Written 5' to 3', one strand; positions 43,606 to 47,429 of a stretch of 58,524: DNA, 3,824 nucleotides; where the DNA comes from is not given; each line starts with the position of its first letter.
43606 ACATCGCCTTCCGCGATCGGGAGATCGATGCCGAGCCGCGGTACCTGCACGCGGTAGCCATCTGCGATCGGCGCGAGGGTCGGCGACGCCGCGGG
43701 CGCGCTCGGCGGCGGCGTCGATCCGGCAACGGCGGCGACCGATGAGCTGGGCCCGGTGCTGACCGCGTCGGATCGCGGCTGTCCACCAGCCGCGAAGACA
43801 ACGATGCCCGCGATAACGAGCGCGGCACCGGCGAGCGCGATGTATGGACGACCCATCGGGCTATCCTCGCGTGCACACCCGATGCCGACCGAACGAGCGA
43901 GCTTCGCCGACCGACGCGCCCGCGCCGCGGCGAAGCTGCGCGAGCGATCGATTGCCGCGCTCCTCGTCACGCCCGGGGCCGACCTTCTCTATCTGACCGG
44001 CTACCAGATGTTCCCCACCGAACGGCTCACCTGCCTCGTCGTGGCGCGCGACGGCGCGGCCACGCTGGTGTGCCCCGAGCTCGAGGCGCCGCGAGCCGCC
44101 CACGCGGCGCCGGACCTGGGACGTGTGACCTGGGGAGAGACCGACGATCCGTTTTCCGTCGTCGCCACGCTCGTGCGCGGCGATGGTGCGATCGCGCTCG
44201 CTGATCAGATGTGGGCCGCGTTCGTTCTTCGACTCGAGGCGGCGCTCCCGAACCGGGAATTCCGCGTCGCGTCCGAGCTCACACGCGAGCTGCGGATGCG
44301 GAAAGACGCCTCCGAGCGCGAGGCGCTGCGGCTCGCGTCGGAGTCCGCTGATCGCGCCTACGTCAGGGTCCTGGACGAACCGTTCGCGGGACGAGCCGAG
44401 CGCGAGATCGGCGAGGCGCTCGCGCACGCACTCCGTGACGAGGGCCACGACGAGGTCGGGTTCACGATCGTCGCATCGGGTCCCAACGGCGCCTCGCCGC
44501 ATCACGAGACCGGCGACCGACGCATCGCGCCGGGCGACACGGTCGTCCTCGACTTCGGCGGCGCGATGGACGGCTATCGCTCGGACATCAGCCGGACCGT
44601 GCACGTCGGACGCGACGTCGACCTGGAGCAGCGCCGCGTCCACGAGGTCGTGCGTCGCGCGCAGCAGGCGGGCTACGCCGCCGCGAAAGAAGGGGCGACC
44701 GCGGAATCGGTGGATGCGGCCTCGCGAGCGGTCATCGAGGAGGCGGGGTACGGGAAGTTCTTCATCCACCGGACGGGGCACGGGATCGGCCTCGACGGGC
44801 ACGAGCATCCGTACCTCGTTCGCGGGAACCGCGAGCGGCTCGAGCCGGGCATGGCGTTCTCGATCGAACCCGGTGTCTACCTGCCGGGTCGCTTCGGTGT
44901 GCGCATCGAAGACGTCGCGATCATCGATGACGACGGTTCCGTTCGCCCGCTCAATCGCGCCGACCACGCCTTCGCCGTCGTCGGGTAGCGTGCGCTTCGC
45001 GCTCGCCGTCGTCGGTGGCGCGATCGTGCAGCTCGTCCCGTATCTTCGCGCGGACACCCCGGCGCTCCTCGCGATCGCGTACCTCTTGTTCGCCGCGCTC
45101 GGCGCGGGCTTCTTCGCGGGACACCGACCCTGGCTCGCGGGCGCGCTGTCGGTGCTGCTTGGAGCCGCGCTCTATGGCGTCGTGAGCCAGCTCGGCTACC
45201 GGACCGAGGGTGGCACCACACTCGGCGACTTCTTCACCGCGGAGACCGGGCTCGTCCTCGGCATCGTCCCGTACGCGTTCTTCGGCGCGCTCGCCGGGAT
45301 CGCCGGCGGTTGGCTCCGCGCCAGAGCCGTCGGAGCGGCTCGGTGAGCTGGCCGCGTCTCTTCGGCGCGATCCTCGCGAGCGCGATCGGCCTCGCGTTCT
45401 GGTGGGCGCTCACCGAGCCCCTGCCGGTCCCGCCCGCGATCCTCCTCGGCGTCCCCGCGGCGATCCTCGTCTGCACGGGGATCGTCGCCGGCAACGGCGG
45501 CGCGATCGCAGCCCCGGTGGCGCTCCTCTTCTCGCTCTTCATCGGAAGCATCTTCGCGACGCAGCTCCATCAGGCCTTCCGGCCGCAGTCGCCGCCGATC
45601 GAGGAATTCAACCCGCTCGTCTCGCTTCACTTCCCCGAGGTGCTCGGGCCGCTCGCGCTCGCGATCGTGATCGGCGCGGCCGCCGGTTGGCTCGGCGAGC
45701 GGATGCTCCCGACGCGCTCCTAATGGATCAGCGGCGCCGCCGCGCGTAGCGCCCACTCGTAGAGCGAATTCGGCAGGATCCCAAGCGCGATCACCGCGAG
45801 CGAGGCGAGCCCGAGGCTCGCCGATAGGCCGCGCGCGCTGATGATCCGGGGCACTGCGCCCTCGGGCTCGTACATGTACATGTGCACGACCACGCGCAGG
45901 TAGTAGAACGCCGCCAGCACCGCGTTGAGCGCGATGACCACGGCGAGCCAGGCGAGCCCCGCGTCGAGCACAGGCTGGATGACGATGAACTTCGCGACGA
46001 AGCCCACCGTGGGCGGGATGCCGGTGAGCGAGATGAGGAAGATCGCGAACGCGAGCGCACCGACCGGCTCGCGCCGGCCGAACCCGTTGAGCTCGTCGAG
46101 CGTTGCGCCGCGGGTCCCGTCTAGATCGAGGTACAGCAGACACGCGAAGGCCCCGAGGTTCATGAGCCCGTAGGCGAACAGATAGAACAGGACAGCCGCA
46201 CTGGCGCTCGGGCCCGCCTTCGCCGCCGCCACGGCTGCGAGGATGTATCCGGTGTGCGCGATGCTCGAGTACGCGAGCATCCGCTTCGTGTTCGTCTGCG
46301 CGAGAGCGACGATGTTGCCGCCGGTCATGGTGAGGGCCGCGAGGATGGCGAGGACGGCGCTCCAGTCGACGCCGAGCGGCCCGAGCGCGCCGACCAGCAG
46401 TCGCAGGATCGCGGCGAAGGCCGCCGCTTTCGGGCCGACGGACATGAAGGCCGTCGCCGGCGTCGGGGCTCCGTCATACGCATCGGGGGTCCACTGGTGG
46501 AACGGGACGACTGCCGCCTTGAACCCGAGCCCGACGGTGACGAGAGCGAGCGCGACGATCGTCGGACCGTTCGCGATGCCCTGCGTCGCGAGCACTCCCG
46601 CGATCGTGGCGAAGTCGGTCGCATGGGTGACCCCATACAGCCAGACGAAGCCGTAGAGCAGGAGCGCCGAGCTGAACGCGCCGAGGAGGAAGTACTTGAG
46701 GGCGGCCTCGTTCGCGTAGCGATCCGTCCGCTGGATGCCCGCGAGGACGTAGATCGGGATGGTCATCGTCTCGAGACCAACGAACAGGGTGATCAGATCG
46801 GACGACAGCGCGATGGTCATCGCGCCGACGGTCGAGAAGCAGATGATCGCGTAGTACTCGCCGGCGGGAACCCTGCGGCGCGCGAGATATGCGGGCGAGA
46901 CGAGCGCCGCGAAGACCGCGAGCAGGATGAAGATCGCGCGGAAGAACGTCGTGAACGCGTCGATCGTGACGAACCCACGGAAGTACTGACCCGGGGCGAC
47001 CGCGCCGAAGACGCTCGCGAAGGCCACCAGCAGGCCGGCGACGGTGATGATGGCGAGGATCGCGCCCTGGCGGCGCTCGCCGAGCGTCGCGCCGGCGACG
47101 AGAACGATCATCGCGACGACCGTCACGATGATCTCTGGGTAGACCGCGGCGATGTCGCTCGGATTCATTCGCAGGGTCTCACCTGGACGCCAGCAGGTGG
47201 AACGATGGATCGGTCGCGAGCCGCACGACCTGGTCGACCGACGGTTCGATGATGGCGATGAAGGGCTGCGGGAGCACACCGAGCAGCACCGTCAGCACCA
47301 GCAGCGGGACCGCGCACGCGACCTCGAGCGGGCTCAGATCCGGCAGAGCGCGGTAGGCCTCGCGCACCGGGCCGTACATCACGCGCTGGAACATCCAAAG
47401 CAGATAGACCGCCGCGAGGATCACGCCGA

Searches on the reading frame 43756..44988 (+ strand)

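Call 58: search_protein_families(library=pfam, proteins=[window:43756-44988:+], max_evalue=0.00001)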
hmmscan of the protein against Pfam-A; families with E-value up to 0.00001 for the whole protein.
window:43756-44988:+ (410 aa): 2 families
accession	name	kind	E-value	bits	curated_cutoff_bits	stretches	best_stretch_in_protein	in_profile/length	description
PF00557.29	Peptidase_M24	-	5.9e-61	206.3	23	1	189-390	1-206/208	Metallopeptidase family M24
PF01321.24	Creatinase_N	-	1.2e-18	68.3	22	1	53-181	1-127/128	Creatinase/Prolidase N-terminal domain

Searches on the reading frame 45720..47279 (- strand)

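Call 58: search_protein_families(library=pfam, proteins=[window:45720-47279:-], max_evalue=0.00001)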
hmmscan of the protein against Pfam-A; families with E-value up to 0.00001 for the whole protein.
window:45720-47279:- (519 aa): 1 family
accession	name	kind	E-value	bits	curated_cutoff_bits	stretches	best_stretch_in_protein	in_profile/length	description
PF00361.26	Proton_antipo_M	-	2e-71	241.1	21.5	1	159-455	1-293/294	NADH:quinone oxidoreductase/Mrp antiporter, TM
